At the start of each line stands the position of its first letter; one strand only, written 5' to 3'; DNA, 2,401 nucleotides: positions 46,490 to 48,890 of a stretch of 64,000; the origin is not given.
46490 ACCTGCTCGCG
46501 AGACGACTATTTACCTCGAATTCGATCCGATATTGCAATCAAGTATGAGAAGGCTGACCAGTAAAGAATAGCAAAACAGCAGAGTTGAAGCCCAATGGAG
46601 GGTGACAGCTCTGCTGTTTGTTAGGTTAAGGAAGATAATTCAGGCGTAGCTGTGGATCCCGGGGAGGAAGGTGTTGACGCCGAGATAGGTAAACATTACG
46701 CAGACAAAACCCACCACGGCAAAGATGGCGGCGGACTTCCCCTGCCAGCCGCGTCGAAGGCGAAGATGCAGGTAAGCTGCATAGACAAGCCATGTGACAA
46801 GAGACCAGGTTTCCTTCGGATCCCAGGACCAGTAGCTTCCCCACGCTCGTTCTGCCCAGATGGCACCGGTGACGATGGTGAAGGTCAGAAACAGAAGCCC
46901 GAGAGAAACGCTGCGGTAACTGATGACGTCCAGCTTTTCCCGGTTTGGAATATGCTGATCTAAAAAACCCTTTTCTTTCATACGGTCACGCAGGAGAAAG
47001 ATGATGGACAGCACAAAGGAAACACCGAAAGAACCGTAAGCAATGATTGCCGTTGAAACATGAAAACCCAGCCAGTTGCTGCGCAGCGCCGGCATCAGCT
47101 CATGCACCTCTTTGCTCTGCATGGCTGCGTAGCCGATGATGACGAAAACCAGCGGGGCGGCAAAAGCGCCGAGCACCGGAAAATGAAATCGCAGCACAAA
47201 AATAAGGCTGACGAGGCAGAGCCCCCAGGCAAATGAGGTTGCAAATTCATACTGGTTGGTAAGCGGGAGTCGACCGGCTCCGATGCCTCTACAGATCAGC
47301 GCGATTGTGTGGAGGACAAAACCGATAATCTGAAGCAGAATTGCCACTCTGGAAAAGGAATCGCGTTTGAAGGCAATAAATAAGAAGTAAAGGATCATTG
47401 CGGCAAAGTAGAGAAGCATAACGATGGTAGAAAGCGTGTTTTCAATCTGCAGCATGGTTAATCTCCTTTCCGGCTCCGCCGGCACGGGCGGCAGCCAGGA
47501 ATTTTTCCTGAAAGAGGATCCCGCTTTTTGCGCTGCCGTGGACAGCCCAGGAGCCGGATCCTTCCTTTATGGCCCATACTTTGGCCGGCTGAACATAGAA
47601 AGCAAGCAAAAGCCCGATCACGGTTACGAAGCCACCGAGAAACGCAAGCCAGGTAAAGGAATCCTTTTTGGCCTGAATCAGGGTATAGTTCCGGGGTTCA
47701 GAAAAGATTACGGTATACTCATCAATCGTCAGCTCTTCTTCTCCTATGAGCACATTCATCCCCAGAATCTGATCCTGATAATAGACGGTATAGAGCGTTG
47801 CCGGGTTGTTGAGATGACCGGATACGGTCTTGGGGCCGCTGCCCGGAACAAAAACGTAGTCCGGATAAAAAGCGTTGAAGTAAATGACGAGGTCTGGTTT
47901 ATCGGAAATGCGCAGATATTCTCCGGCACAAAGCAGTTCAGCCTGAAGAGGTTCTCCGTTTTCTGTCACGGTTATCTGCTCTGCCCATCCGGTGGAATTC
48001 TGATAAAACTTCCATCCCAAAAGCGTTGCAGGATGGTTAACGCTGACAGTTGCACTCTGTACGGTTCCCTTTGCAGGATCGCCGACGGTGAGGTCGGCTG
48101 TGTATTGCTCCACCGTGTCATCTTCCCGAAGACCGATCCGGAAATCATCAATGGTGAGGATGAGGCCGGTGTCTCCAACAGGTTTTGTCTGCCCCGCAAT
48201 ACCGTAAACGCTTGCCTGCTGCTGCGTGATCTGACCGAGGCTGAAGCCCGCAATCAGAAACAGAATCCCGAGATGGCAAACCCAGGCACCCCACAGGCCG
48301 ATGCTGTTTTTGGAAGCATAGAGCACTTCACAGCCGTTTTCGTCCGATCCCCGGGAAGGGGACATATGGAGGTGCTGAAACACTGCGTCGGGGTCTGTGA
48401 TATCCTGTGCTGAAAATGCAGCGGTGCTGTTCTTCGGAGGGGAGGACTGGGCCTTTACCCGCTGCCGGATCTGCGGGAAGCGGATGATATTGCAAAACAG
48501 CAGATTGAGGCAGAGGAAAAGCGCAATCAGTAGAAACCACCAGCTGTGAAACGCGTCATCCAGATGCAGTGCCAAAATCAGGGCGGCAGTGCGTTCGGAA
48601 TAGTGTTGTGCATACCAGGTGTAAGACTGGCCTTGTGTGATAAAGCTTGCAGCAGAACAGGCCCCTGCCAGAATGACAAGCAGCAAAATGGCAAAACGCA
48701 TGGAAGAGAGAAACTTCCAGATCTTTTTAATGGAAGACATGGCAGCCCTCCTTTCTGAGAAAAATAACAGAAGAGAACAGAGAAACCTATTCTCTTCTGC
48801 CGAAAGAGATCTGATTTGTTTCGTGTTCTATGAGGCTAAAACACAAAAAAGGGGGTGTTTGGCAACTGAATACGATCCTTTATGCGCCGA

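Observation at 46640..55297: Rnf operon reads straight into nrfA and a dedicated ResB/CcsA pair, with no NrfH: candidate quinone-independent, Rnf-fed nitrite ammonification module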

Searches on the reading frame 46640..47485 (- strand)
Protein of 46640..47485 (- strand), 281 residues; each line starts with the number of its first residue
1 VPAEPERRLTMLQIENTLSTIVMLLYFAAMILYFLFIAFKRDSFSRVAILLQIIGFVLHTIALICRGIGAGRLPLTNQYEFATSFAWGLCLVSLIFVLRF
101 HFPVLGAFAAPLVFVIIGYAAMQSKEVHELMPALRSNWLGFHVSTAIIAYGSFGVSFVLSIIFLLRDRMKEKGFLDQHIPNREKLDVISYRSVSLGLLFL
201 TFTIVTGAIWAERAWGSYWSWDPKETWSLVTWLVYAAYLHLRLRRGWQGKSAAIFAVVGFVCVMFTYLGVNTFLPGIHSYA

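Call 3: search_protein_families(library=pfam, proteins=[window:46640-47485:-])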
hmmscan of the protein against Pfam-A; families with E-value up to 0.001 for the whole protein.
window:46640-47485:- (281 aa): 1 family
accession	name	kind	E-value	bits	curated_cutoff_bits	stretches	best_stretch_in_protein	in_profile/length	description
PF01578.25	Cytochrom_C_asm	-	1.3e-58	198.6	29.9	1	77-278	3-212/212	Cytochrome C assembly protein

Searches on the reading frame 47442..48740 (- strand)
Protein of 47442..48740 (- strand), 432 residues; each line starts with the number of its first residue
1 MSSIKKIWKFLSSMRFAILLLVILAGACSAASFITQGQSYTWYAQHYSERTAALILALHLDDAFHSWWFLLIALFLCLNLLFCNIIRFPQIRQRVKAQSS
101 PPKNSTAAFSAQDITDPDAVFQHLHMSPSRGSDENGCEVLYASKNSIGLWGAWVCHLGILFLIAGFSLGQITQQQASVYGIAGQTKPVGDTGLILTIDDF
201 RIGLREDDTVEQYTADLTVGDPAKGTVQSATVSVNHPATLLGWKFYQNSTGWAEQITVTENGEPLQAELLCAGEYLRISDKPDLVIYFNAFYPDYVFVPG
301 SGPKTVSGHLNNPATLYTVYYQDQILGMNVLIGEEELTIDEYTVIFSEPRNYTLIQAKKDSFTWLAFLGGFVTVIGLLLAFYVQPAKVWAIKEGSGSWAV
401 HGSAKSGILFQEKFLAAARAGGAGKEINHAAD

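Call 3: search_protein_families(library=pfam, proteins=[window:47442-48740:-])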
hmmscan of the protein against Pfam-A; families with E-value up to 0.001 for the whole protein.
window:47442-48740:- (432 aa): 1 family
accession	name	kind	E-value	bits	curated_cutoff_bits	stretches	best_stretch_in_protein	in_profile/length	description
PF05140.19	ResB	-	3.5e-49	168.3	24.6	2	14-323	1-314/486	ResB-like family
